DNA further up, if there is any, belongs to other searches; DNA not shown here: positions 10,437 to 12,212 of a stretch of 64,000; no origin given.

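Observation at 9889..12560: Translationally coupled SixA-like phosphatase, B12-rSAM (CX4CX2C) and kinase-like cassette of unknown function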

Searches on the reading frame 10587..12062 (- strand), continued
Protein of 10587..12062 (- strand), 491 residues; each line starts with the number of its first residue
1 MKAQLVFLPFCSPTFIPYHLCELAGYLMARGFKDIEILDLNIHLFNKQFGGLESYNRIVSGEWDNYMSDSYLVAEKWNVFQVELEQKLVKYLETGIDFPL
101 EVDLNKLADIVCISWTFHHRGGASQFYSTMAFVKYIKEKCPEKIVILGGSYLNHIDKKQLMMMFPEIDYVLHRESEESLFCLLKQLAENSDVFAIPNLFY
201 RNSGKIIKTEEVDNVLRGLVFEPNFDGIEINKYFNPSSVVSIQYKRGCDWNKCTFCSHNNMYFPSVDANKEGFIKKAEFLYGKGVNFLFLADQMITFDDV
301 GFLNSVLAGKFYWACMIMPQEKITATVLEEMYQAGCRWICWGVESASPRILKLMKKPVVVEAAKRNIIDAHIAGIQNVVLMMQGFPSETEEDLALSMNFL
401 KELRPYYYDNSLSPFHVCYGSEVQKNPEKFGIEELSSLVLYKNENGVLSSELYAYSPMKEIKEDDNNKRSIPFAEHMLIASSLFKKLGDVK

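Call 28: find_encoding_contigs(protein=P0010, flank=6000, max_places=3)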
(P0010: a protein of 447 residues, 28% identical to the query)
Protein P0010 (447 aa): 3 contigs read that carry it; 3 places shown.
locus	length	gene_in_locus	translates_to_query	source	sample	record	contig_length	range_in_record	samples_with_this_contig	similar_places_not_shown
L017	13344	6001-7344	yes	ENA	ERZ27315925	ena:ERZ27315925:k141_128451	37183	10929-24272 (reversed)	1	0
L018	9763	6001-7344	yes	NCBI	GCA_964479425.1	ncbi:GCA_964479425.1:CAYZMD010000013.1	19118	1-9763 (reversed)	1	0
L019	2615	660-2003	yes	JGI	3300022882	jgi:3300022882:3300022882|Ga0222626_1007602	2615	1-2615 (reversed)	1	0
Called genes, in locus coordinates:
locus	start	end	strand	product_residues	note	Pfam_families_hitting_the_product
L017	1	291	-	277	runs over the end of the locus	-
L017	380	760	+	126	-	-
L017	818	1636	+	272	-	PF04414:tRNA_deacylase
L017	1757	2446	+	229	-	PF01048:PNP_UDP_1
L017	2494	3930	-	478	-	PF00155:Aminotran_1_2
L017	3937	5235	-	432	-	PF00155:Aminotran_1_2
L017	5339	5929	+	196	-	PF13563:2_5_RNA_ligase2 (faint)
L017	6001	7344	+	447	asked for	PF02310:B12-binding (weak), PF04055:Radical_SAM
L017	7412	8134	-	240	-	-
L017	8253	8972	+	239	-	PF01978:TrmB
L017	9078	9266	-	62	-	-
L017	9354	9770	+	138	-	PF01966:HD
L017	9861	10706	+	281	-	-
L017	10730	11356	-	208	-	PF07853:DUF1648, PF13630:SdpI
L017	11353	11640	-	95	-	-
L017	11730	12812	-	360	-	-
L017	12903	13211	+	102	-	-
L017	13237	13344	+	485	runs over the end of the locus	PF11074:DUF2779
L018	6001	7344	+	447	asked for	PF02310:B12-binding (weak), PF04055:Radical_SAM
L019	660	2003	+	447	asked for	PF02310:B12-binding (weak), PF04055:Radical_SAM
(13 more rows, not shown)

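Call 29: find_encoding_contigs(protein=P0008, flank=6000, max_places=3)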
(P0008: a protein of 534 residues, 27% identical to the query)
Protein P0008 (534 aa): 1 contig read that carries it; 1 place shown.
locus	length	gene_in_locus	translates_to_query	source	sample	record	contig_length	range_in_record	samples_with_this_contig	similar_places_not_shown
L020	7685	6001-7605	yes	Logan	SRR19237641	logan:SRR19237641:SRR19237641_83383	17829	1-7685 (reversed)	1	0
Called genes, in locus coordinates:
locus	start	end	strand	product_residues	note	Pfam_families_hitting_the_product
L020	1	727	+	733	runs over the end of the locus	PF13531:SBP_bac_11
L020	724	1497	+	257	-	PF00037:Fer4 (faint), PF12801:Fer4_5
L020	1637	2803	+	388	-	PF00657:Lipase_GDSL (faint), PF13472:Lipase_GDSL_2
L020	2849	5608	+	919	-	-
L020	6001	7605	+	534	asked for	PF02310:B12-binding (weak), PF04055:Radical_SAM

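Call 33: search_solved_structures(query=A1, max_evalue=0.001, show_alignments=2)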
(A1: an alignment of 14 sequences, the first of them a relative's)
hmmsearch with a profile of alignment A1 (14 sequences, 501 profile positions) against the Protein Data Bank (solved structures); distinct sequences matched with E-value up to 0.001: 19.
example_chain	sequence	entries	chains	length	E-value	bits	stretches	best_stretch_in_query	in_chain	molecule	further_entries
5ul2_A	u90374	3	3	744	9.3e-24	87.2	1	101-411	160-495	OxsB protein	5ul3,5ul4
9ccb_A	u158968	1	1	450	1.9e-21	79.5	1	152-413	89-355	Radical SAM core domain-containing protein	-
6fd2_B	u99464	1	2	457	3.6e-16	62.1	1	223-413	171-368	Putative apramycin biosynthetic oxidoreductase 4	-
7kdx_A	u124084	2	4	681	1.1e-12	50.6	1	115-411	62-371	Methyltransferase TokK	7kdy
9n1b_A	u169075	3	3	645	5.6e-11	45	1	117-444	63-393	Radical SAM protein | Radical SAM enzyme CysS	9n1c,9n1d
2qgq_A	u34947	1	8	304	2.4e-10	43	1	244-413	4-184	Protein TM_1862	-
4jc0_A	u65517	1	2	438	3.3e-10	42.5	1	242-413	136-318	Ribosomal protein S12 methylthiotransferase RimO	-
7mjv_A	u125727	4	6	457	1.5e-05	27.1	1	250-411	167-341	tRNA-2-methylthio-N(6)-dimethylallyladenosine synthase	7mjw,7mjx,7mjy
7mjz_A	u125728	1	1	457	1.5e-05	27.1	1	250-412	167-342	tRNA-2-methylthio-N(6)-dimethylallyladenosine synthase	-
1olt_A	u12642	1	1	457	1.6e-05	27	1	273-416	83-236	OXYGEN-INDEPENDENT COPROPORPHYRINOGEN III OXIDASE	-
6wte_A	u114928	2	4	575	0.0005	22.1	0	238-404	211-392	B12-binding domain-containing protein | Tryptophan-C2-methyltransferase containing B12-binding domain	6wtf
3ciw_A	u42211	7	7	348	0.00052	22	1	248-437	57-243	FeFe-Hydrogenase maturase | [FeFe] hydrogenase maturase subunit HydE | Biotin synthetase, putative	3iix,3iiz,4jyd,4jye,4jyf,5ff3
5fep_A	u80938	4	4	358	0.00055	22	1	248-437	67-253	[FeFe] hydrogenase maturase subunit HydE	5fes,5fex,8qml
7o1p_A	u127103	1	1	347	0.00056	21.9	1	248-437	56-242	[FeFe] hydrogenase maturase subunit HydE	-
3cix_A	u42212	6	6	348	0.00056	21.9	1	248-437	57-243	FeFe-Hydrogenase maturase | [FeFe] hydrogenase maturase subunit HydE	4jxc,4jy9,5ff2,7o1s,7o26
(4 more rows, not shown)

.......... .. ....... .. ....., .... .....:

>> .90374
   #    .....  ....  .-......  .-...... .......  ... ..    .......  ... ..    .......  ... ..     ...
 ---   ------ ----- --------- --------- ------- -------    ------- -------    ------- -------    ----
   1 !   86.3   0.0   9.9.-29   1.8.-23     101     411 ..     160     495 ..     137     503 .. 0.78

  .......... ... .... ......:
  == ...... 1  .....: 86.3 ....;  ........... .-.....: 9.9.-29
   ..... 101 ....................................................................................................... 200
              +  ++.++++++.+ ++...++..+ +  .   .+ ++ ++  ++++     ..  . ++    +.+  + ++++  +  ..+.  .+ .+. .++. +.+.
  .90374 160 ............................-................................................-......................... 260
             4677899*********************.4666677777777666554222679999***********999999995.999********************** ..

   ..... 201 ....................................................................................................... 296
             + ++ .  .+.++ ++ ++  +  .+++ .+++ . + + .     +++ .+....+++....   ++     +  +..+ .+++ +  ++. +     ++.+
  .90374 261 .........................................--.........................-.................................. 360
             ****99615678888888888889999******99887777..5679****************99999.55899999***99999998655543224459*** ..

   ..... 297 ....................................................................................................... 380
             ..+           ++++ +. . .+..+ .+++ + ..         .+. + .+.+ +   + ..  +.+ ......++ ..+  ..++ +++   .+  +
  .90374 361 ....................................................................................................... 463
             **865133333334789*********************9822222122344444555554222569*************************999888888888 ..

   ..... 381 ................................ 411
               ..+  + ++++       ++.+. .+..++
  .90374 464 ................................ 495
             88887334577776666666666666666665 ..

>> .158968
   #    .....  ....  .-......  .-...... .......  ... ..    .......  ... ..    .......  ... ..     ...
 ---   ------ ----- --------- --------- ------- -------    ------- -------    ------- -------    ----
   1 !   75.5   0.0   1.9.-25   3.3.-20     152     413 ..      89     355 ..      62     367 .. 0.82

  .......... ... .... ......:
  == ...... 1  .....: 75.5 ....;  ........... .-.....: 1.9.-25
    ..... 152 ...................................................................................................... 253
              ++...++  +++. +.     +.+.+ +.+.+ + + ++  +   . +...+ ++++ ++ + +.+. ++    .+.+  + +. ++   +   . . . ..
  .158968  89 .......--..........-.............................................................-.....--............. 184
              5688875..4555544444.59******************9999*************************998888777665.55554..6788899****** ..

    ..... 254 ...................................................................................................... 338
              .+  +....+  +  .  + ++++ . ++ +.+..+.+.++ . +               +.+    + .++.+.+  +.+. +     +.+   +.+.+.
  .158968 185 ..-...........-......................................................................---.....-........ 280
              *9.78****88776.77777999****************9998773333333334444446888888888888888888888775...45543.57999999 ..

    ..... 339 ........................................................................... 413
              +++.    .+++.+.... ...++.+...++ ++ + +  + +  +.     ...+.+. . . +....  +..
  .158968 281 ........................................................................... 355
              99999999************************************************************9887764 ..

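Call 35: search_solved_structures(query=window:10587-12062:-, max_evalue=0.01, show_alignments=2)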
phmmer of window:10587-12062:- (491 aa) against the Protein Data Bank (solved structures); distinct sequences matched with E-value up to 0.01: 4.
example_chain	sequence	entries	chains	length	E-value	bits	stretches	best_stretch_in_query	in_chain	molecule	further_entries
9ccb_A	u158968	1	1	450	2e-05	26.7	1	159-405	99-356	Radical SAM core domain-containing protein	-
5ul2_A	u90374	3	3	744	0.0013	20.6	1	109-263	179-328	OxsB protein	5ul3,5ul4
2qgq_A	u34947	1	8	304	0.0039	19.1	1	244-404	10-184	Protein TM_1862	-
4jc0_A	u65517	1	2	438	0.0082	18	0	243-404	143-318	Ribosomal protein S12 methylthiotransferase RimO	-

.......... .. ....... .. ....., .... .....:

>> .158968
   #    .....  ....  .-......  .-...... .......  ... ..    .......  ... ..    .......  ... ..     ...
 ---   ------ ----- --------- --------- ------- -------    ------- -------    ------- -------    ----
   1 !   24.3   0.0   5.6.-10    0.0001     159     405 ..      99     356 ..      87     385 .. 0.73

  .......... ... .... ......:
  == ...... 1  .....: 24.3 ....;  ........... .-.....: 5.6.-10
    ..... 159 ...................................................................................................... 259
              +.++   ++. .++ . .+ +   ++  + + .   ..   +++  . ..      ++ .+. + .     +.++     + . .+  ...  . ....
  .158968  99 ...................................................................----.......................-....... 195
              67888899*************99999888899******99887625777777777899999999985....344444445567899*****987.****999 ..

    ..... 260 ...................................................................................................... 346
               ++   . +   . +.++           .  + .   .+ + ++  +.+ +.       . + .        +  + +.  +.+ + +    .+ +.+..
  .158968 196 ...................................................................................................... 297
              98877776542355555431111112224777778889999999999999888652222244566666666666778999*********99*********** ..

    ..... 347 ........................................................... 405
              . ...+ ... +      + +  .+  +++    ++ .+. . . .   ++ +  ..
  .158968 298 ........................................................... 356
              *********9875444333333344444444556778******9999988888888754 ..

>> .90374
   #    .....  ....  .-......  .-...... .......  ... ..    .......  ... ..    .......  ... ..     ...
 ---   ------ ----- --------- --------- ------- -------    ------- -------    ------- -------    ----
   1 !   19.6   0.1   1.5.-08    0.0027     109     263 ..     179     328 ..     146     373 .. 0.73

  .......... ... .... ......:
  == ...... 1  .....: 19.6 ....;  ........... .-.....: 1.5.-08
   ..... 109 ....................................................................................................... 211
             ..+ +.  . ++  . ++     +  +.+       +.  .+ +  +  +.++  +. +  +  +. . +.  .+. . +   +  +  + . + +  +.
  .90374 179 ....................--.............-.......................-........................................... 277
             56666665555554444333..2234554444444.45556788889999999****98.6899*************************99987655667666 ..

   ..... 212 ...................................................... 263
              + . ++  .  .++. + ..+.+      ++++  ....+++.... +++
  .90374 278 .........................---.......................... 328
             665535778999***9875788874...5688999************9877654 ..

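Call 39: search_protein_families(library=pfam, proteins=[L002:9533-10225:+, L005:6881-7990:+], max_evalue=0.01)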
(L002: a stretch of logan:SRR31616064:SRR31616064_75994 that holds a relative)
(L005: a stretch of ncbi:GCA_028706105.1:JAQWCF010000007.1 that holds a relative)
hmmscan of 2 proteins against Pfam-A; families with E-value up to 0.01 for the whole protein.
L002:9533-10225:+ (230 aa): 6 families
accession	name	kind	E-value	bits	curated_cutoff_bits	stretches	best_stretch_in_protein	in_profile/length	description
PF08331.15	QueG_DUF1730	-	3.9e-17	62.4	25.1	1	60-131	3-77/77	Epoxyqueuosine reductase QueG, DUF1730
PF13484.11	Fer4_16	-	1.3e-09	39.2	30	1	184-220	2-39/66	4Fe-4S double cluster binding domain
PF00037.32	Fer4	-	1e-05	25.5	21.1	1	183-200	7-24/24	4Fe-4S binding domain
PF12838.12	Fer4_7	-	0.00052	20.9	27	1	184-205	2-23/52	4Fe-4S dicluster domain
PF12837.12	Fer4_6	-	0.003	17.9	25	1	183-199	8-24/24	4Fe-4S binding domain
PF13187.11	Fer4_9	-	0.0032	17.9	27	1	182-199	35-52/52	4Fe-4S dicluster domain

L005:6881-7990:+ (369 aa): 1 family
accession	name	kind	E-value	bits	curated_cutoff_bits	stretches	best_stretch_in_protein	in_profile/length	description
PF02615.19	Ldh_2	-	1.3e-122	409.5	38.8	1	9-350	2-330/333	Malate/L-lactate dehydrogenase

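Call 42: find_related_loci(query=A4, collection=metagenome_contigs, flank=6000)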
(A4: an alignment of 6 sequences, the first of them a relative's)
Query A4 (491 aa) in metagenome_contigs; peptide patterns used: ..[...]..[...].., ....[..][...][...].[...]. (x = any residue, [..] = any of these).
600 stretches matched a pattern (row limit reached: there are more); 469 encode a relative of the query (tblastn E <= 1e-3); the best 80 are kept; 80 distinct loci.
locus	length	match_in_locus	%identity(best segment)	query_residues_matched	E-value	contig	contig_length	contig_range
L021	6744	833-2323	38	1-485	3e-97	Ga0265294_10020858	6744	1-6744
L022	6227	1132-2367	26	1-393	1e-42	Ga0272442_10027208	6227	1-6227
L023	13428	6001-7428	28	2-464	4e-42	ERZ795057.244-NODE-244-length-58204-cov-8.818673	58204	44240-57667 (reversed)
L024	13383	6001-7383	27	4-450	1e-39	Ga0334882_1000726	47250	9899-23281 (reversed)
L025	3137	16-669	34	220-433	1e-38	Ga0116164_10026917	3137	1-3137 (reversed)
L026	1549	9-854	28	191-471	2e-37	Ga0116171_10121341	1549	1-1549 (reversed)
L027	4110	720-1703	29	109-433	1e-36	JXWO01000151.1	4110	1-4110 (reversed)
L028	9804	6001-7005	27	125-452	7e-36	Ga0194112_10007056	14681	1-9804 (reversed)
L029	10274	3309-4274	30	123-437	7e-35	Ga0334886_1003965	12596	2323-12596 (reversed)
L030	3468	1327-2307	28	109-432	2e-34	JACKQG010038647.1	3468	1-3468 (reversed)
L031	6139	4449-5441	28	125-453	6e-34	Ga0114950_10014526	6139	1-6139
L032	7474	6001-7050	28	124-467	1e-33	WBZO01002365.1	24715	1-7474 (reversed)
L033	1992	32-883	32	168-445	1e-33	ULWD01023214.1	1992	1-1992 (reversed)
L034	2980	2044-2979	27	132-427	2e-33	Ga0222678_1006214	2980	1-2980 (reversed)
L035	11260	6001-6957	26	123-435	3e-33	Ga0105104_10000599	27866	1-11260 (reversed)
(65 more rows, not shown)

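Call 51: search_protein_families(library=padloc, proteins=[window:10587-12062:-], max_evalue=0.01)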
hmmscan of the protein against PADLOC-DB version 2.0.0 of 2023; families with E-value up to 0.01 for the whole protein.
window:10587-12062:- (491 aa): 1 family
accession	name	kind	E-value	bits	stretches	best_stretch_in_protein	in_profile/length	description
PDLC04689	PDC-M51A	-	6.3e-08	29.9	1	131-434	88-381/420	-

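Call 52: search_protein_families(library=phrogs, proteins=[window:10587-12062:-], max_evalue=0.01)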
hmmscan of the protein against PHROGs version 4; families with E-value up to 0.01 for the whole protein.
window:10587-12062:- (491 aa): 1 family
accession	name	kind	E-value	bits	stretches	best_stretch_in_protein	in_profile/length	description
phrog_21079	-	unknown function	2.6e-07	30.4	1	241-405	275-447/648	-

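Call 58: predict_structure(alignment_id=A5)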
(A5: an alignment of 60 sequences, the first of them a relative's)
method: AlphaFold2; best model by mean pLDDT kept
length: 491 residues; sequences in the alignment: 60
mean_pLDDT: 91.6   pTM: 0.92
mean pLDDT of the five models: 91.6, 91.5, 91.5, 90.3, 90.3
residues with pLDDT >= 90: 388; 70-90: 68; 50-70: 30; < 50: 5
segments of 3 or more residues with pLDDT < 50: 465-469
pLDDT, mean of each block of 10 residues (from residue 1): 97 94 98 97 96 93 88 91 94 96 97 86 84 98 97 92 97 95 97 96 96 92 97 94 90 83 71 97 97 94 98 97 98 98 97 97 98 96 92 97 94 87 93 88 90 69 48 82 79 54
secondary structure, 60 per line:
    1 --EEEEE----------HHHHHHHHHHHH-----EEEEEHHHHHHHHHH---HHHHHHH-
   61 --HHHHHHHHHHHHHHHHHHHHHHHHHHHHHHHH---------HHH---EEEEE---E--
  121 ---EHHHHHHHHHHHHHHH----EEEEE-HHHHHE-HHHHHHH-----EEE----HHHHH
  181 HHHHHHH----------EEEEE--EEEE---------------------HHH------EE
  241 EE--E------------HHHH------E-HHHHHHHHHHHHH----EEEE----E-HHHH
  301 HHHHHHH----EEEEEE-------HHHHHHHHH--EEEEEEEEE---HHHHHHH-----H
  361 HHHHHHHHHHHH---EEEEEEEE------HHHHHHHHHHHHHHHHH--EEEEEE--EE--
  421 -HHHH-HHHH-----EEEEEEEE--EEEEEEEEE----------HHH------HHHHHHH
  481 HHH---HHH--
elements in order: E3-7 H18-29 E35-39 H40-49 H53-59 H63-94 E110-114 H125-139 E144-148 H150-154 H157-163 E169-171 H176-187 E198-202 E205-208 E239-242 H258-261 H270-282 E287-290 H297-307 E312-317 H325-333 E336-344 H348-354 H360-372 E376-383 H390-406 E409-414 H422-425 H427-430 E436-443 E446-454 H474-483
